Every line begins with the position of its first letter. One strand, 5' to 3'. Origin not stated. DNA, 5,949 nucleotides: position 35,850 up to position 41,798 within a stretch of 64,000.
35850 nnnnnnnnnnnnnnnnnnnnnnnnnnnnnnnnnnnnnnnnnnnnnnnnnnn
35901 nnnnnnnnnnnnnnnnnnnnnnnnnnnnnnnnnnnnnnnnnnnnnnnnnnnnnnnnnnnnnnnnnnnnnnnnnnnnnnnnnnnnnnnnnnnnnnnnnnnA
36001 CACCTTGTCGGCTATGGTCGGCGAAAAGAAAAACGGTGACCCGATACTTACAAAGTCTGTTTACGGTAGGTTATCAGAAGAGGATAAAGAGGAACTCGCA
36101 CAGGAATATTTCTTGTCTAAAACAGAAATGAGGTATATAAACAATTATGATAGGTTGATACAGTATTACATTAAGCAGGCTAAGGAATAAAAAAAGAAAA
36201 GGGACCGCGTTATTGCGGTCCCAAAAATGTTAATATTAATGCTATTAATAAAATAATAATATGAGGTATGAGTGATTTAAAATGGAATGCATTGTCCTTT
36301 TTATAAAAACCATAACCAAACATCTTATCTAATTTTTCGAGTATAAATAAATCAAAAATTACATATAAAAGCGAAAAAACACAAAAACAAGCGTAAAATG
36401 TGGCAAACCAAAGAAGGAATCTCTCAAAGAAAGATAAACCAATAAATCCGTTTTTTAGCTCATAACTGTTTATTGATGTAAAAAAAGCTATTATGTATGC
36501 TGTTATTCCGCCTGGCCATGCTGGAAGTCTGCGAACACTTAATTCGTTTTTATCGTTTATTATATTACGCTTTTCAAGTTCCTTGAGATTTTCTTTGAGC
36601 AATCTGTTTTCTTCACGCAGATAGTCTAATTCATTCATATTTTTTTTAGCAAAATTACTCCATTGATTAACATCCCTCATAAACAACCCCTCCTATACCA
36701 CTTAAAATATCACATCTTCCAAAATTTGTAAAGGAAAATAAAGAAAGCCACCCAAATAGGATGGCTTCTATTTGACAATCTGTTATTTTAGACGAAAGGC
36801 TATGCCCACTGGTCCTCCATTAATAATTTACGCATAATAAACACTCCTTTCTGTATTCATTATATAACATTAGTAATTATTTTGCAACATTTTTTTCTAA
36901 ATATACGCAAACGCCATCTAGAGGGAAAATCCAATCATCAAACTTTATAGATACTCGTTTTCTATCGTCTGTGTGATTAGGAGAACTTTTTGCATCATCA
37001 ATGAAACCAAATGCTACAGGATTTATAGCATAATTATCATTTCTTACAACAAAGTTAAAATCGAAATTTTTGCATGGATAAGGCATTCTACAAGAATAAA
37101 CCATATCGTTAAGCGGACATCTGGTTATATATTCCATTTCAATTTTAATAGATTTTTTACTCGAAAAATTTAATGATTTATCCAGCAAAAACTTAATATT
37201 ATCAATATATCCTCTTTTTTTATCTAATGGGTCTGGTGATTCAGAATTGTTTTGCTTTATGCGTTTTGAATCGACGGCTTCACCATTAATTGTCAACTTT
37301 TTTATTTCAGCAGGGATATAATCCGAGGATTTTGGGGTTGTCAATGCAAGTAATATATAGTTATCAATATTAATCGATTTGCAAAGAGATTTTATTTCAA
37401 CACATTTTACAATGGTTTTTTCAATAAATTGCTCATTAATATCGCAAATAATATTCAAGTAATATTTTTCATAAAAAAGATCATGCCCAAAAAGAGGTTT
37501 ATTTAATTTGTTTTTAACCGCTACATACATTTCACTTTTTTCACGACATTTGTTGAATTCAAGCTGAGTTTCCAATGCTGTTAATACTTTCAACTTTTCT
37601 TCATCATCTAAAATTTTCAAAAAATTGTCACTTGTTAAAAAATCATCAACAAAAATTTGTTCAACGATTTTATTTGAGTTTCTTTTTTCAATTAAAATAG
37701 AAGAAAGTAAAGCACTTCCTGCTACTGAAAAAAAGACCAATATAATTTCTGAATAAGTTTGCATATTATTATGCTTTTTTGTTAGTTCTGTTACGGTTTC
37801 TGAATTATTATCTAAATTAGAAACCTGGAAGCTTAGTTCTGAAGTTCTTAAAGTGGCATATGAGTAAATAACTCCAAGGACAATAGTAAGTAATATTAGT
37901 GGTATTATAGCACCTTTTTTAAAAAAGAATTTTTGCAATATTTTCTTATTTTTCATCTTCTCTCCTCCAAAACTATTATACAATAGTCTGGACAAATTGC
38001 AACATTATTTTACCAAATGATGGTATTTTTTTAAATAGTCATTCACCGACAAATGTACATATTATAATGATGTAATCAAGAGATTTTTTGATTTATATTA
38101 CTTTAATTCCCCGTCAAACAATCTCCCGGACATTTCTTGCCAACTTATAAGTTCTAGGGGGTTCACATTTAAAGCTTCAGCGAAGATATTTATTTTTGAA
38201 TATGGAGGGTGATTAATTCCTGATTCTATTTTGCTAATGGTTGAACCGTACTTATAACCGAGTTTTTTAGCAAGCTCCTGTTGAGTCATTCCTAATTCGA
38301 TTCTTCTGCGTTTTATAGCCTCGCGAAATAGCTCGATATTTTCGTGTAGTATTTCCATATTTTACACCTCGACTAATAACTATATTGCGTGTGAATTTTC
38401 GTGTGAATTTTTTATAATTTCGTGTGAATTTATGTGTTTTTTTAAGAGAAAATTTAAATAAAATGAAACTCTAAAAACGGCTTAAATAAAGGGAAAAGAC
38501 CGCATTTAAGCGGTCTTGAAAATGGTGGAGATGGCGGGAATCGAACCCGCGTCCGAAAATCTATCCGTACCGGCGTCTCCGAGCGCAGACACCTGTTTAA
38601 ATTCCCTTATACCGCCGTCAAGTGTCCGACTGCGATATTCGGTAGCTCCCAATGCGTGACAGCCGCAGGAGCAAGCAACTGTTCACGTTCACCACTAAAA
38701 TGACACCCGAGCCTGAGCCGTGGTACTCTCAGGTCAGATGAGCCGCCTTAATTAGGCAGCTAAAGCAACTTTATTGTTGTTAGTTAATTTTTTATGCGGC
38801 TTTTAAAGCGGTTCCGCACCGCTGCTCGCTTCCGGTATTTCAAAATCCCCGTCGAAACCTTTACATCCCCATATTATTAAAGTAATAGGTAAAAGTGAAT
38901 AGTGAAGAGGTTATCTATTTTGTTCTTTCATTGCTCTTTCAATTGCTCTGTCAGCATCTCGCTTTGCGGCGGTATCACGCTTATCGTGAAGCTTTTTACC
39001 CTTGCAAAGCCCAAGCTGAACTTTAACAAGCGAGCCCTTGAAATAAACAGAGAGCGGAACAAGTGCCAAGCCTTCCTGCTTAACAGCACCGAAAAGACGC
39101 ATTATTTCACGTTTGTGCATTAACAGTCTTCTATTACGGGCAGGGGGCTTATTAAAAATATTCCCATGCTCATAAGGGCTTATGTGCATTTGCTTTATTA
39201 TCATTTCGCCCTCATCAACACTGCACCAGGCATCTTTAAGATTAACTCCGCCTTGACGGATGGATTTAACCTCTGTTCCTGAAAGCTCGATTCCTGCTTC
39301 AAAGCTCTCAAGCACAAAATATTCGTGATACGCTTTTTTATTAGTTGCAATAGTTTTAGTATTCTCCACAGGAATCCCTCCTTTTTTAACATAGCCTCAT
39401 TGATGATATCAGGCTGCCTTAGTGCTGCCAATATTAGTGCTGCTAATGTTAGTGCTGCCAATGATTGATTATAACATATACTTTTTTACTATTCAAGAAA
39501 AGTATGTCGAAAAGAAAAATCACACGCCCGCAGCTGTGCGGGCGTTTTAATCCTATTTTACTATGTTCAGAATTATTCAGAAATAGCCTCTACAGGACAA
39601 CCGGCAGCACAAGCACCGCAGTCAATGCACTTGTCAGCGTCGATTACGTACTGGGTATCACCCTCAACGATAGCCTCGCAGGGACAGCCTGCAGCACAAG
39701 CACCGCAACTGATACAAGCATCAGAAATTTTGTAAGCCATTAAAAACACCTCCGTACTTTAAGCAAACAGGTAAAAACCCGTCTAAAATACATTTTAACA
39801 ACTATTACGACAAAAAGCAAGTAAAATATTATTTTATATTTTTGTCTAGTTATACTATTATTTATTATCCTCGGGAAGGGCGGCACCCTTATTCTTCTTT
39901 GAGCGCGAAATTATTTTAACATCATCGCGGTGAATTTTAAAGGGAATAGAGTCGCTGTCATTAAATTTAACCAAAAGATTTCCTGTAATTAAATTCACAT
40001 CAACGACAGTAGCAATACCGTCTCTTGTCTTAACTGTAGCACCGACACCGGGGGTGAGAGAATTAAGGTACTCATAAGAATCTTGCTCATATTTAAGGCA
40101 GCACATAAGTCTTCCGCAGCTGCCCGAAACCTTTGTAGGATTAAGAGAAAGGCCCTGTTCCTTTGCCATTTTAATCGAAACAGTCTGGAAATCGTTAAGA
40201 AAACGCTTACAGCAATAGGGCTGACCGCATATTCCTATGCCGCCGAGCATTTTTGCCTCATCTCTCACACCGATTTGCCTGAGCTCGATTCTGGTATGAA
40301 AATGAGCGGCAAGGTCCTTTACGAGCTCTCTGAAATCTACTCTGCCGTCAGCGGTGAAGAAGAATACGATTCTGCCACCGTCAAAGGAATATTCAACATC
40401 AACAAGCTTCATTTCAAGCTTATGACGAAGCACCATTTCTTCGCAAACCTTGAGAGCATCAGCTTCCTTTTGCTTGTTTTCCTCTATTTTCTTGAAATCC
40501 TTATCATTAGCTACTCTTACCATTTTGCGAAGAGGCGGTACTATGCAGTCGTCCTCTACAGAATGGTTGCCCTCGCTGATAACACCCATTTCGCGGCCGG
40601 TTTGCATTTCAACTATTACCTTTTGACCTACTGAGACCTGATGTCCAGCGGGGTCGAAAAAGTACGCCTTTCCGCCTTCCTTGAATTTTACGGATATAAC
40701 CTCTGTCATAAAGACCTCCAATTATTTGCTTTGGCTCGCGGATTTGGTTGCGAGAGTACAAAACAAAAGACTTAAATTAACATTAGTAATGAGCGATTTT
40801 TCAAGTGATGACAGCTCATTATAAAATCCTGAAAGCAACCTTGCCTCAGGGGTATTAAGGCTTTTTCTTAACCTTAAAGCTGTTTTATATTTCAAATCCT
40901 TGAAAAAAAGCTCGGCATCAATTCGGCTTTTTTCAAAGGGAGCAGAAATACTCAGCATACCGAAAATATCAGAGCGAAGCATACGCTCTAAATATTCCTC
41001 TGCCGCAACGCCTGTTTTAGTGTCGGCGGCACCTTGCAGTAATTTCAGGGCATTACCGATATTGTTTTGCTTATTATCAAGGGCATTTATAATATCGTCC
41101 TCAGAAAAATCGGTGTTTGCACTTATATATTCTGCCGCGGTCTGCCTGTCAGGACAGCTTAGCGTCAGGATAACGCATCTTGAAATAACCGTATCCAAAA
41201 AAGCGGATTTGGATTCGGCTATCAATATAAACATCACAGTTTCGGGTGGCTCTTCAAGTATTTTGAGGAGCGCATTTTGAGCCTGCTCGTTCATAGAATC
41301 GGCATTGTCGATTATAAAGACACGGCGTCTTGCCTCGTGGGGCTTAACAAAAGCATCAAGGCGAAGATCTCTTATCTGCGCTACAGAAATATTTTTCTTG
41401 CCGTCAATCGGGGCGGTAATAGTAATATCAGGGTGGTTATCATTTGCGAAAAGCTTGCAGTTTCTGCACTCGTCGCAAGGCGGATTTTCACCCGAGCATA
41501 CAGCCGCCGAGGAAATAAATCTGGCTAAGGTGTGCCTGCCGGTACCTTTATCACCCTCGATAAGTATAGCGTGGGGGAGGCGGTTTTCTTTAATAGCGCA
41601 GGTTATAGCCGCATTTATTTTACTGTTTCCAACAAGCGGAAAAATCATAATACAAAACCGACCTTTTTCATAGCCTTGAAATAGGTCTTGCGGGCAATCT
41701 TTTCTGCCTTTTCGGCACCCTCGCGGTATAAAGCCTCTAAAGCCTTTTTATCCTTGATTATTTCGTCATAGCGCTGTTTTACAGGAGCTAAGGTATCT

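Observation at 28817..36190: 2457-aa polyvalent-type giant virion protein with two zincin motifs and an ART-like domain as the last late gene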

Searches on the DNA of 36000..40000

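Call 94: search_rna_families(source=window, start=36000, end=40000, threshold=gathering)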
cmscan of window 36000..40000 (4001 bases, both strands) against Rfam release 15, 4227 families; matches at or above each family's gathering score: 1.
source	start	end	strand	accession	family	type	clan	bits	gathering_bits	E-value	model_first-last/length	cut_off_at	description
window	38523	38870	-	RF00023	tmRNA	Gene;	CL00001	160.5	47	1.2e-64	1-374/374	no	transfer-messenger RNA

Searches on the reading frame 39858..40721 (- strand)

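Call 18: search_protein_families(library=pfam, proteins=[window:39858-40721:-], max_evalue=0.01)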
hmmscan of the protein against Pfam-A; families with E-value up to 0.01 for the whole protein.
window:39858-40721:- (287 aa): 1 family
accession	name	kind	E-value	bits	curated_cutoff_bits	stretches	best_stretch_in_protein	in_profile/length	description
PF04468.17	PSP1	-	6e-36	123.1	27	1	66-150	2-86/86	PSP1 C-terminal conserved region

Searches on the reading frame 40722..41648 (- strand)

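Call 18: search_protein_families(library=pfam, proteins=[window:40722-41648:-], max_evalue=0.01)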
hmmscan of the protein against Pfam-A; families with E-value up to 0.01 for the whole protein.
window:40722-41648:- (308 aa): 6 families
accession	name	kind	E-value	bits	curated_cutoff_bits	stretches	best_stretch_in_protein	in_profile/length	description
PF13177.12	DNA_pol3_delta2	-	3.2e-47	161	27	1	10-164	4-158/161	DNA polymerase III, delta subunit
PF00004.35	AAA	-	7.7e-05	23.6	21.2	1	28-158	1-123/131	ATPase family associated with various cellular activities (AAA)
PF00158.32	Sigma54_activat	-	0.0011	19.1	20.2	0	10-48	7-45/168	Sigma-54 interaction domain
PF07728.20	AAA_5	-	0.0019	18.7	22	0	28-133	2-92/139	AAA domain (dynein-related subfamily)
PF14532.12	Sigma54_activ_2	-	0.0022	18.7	25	0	7-143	2-106/138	Sigma-54 interaction domain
PF13401.12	AAA_22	-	0.0041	17.9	27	0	92-145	75-123/130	AAA domain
